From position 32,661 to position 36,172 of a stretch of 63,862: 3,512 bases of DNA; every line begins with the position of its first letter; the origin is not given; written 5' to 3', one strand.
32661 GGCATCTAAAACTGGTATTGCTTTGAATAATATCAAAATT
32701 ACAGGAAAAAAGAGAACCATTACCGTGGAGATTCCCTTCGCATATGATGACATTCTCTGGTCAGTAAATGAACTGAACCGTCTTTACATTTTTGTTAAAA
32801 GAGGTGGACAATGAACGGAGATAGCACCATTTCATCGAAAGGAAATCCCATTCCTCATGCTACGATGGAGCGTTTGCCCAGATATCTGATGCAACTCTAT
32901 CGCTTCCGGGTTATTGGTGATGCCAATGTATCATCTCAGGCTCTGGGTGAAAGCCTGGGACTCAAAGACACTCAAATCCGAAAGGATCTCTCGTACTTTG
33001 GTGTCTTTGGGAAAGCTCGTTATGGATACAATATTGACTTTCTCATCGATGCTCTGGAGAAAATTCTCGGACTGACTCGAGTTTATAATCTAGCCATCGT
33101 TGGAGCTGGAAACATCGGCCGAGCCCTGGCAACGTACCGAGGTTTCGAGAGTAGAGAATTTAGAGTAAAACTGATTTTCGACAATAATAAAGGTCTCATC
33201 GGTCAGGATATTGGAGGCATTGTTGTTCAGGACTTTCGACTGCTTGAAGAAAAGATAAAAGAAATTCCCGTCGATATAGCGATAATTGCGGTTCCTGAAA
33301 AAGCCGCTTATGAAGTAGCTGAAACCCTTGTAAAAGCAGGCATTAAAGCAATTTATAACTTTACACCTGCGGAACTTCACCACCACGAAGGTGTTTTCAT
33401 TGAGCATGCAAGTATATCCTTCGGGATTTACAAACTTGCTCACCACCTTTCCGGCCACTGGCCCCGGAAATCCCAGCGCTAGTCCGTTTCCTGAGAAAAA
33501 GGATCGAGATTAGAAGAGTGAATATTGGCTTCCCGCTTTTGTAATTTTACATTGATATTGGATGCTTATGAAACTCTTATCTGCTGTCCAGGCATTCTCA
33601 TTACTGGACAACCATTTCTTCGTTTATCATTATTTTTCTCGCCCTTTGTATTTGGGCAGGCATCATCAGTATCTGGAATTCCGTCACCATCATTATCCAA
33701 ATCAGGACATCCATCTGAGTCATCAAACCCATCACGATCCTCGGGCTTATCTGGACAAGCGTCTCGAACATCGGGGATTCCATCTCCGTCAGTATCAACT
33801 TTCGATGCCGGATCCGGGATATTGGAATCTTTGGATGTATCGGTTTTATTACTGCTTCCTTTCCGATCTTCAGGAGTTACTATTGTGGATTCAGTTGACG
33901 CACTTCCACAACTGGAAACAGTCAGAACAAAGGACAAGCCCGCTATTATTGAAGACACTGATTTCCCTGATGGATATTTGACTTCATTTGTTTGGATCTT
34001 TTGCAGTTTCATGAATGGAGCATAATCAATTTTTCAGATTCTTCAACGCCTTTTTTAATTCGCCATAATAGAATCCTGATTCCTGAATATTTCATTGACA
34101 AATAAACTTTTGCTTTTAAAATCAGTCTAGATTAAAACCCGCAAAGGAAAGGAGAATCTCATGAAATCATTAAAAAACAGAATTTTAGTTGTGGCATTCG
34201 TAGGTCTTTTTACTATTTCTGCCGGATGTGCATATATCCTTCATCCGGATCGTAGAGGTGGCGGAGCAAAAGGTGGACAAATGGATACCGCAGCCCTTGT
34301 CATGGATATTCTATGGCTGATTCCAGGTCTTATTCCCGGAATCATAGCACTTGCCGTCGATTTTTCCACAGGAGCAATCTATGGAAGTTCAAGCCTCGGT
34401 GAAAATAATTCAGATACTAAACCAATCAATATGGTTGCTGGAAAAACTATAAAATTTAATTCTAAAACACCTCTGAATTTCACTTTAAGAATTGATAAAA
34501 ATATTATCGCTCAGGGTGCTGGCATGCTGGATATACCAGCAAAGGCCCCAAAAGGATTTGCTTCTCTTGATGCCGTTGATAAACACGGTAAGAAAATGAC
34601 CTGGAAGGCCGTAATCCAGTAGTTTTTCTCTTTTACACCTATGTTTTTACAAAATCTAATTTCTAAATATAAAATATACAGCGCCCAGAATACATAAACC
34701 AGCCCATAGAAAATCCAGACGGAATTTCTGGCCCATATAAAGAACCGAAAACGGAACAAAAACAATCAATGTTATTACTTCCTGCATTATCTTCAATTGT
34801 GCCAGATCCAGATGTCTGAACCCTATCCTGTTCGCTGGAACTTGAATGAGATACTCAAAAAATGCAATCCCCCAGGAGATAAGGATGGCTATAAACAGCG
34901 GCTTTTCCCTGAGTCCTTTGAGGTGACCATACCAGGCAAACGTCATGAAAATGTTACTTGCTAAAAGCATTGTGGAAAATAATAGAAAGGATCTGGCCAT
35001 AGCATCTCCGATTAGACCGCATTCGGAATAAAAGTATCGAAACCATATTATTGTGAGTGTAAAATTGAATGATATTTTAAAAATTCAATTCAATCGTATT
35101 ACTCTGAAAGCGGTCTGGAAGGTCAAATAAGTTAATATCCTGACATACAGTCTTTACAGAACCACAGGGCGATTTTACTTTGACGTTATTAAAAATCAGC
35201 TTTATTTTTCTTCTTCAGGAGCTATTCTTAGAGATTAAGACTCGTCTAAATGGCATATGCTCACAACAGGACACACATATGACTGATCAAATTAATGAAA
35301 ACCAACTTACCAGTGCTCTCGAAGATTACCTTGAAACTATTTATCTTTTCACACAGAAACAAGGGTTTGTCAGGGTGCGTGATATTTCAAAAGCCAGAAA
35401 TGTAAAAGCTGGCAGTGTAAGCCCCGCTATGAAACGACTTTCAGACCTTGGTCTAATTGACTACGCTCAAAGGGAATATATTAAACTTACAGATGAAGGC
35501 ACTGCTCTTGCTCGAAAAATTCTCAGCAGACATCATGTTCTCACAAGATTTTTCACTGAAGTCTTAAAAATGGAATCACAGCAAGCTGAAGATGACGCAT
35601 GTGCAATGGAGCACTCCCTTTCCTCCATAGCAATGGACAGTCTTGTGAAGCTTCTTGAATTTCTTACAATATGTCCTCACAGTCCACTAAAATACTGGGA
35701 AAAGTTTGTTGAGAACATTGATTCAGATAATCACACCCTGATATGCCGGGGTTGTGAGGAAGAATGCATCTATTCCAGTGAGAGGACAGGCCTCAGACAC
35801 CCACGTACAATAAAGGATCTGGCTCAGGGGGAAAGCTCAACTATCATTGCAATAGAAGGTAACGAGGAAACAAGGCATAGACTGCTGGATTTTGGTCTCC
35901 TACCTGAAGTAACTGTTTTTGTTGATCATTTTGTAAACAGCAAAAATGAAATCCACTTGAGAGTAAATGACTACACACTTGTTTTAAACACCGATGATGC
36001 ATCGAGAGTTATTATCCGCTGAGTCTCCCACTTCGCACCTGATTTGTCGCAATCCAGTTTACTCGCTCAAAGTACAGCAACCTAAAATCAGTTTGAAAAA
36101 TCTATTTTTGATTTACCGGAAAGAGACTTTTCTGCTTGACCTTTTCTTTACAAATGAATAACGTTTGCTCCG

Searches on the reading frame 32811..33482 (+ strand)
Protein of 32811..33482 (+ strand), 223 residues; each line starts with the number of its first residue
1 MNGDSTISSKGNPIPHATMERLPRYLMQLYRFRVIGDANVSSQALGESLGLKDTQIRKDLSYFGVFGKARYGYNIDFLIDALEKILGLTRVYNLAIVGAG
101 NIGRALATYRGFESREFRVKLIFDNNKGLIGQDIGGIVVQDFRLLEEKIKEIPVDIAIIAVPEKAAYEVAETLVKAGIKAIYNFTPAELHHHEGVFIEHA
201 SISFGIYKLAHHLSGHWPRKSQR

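Call 34: search_protein_families(library=pfam, proteins=[window:32811-33482:+])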
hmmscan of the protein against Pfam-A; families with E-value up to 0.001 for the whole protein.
window:32811-33482:+ (223 aa): 3 families
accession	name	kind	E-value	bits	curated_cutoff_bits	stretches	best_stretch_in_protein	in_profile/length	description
PF02629.25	CoA_binding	-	1e-22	81.2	22.3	1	92-186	4-96/97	CoA binding domain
PF06971.19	Put_DNA-bind_N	-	9.6e-15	54.9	27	1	14-61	2-49/49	Putative DNA-binding protein N-terminus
PF01408.29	GFO_IDH_MocA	-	9.5e-05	23.5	24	1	93-179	2-88/120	Oxidoreductase family, NAD-binding Rossmann fold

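Call 35: find_homologous_proteins(query=window:32811-33482:+, max_evalue=1e-60)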
Query window:32811-33482:+ (223 aa): 14 proteins with E <= 1e-60 among 5474 candidates.
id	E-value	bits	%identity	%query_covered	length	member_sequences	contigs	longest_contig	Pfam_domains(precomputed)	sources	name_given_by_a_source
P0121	2.4e-140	483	97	100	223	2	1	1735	PF02629.26,PF06971.20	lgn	-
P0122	1.4e-113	396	79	100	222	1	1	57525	PF02629.26,PF06971.20,PF01408.29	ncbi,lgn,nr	ncbi:MAG: redox-sensing transcriptional repressor Rex [Deltaproteobacteria bacterium]|nr:redox-sensi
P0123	3.1e-83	297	64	93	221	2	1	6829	PF02629.26,PF06971.20,PF01408.29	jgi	-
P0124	1.6e-82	295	64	93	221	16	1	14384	PF02629.26,PF06971.20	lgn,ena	-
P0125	3.9e-80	287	64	91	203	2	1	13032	PF02629.26,PF06971.20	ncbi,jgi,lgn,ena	-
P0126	2.3e-79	284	62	91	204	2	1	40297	PF02629.26,PF06971.20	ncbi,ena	-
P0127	7.4e-78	279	60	99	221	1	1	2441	PF02629.26,PF06971.20,PF01408.29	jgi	-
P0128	1.0e-76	275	63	93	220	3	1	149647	PF02629.26,PF06971.20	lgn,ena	-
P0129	1.2e-76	275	60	99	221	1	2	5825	PF02629.26,PF06971.20,PF01408.29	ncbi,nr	ncbi:redox-sensing transcriptional repressor Rex [Myxococcota bacterium]|nr:redox-sensing transcript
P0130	2.0e-75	271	59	94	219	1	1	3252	PF02629.26,PF06971.20,PF01408.29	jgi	jgi:redox-sensing transcriptional repressor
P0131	1.9e-74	268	63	91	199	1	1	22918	PF02629.26,PF06971.20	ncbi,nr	ncbi:MAG: redox-sensing transcriptional repressor Rex [Deltaproteobacteria bacterium HGW-Deltaproteo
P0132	7.5e-74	266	59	97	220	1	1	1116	PF02629.26,PF06971.20,PF01408.29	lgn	-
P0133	1.9e-70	255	62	91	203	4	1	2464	PF02629.26,PF06971.20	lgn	-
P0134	1.6e-64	236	57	94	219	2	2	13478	PF02629.26,PF06971.20,PF01408.29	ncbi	ncbi:MAG: redox-sensing transcriptional repressor Rex [Myxococcota bacterium]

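Call 36: find_encoding_contigs(protein=P0122, flank=10000, max_places=3)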
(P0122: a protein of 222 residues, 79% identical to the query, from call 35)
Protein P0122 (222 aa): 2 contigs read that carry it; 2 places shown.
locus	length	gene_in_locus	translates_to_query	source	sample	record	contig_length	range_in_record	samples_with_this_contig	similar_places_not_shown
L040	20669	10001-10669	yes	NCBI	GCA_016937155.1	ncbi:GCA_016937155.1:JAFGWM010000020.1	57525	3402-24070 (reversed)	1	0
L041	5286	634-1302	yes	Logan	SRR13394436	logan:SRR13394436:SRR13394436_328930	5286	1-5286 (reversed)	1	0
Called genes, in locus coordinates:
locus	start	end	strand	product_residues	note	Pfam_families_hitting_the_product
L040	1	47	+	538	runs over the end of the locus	PF25323:6TM_PilS, PF00512:HisKA, PF02518:HATPase_c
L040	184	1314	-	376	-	PF04055:Radical_SAM, PF13353:Fer4_12 (weak)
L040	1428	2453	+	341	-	PF02470:MlaD, PF28544:Helical_needle (faint)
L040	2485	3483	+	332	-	PF02470:MlaD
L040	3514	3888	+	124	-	PF02311:AraC_binding, PF07883:Cupin_2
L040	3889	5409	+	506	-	PF00672:HAMP, PF00512:HisKA, PF02518:HATPase_c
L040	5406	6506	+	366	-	PF00534:Glycos_transf_1 (weak)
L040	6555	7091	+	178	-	PF00227:Proteasome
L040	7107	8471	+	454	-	PF00004:AAA (weak), PF07728:AAA_5 (faint), PF07724:AAA_2, PF00004:AAA (weak)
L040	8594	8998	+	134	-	PF02261:Asp_decarbox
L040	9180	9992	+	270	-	-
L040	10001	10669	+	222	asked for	PF06971:Put_DNA-bind_N, PF02629:CoA_binding, PF01408:GFO_IDH_MocA (weak)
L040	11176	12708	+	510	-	PF00989:PAS, PF08448:PAS_4, PF08447:PAS_3, PF13426:PAS_9, PF00512:HisKA (weak), PF02518:HATPase_c, PF00072:Response_reg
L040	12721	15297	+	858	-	PF17900:Peptidase_M1_N, PF01433:Peptidase_M1, PF11940:DUF3458, PF17432:DUF3458_C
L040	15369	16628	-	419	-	PF07690:MFS_1, PF13347:MFS_2, PF07690:MFS_1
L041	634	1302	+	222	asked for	PF06971:Put_DNA-bind_N, PF02629:CoA_binding, PF01408:GFO_IDH_MocA (weak)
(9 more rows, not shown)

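Call 37: find_encoding_contigs(protein=P0121, flank=10000, max_places=3)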
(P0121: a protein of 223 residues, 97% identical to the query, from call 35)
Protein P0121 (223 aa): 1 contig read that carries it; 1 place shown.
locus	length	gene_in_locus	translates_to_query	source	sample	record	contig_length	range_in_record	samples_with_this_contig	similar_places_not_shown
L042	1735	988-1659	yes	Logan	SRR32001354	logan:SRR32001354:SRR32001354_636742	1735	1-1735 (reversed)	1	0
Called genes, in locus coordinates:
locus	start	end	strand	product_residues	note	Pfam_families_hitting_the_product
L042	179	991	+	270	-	-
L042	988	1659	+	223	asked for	PF06971:Put_DNA-bind_N, PF02629:CoA_binding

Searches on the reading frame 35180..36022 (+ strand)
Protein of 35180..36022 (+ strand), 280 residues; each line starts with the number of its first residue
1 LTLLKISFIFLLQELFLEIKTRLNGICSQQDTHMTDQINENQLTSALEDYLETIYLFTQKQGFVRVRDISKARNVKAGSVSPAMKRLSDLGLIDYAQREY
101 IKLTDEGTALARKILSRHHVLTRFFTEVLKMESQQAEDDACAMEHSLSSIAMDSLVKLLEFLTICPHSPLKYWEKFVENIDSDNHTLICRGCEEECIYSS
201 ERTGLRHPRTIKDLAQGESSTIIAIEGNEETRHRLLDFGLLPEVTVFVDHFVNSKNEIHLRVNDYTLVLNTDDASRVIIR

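Call 34: search_protein_families(library=pfam, proteins=[window:35180-36022:+])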
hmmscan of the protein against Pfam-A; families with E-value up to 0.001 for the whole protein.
window:35180-36022:+ (280 aa): 3 families
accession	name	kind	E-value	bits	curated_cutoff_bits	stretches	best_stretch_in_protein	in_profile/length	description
PF02742.21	Fe_dep_repr_C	-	1.5e-19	70.2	27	1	104-168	1-65/70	Iron dependent repressor, metal binding and dimerisation domain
PF01325.25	Fe_dep_repress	-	5e-12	46.3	26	1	43-98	2-57/60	Iron dependent repressor, N-terminal DNA binding domain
PF04023.20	FeoA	-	2e-10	41.1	23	1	210-280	2-73/74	FeoA domain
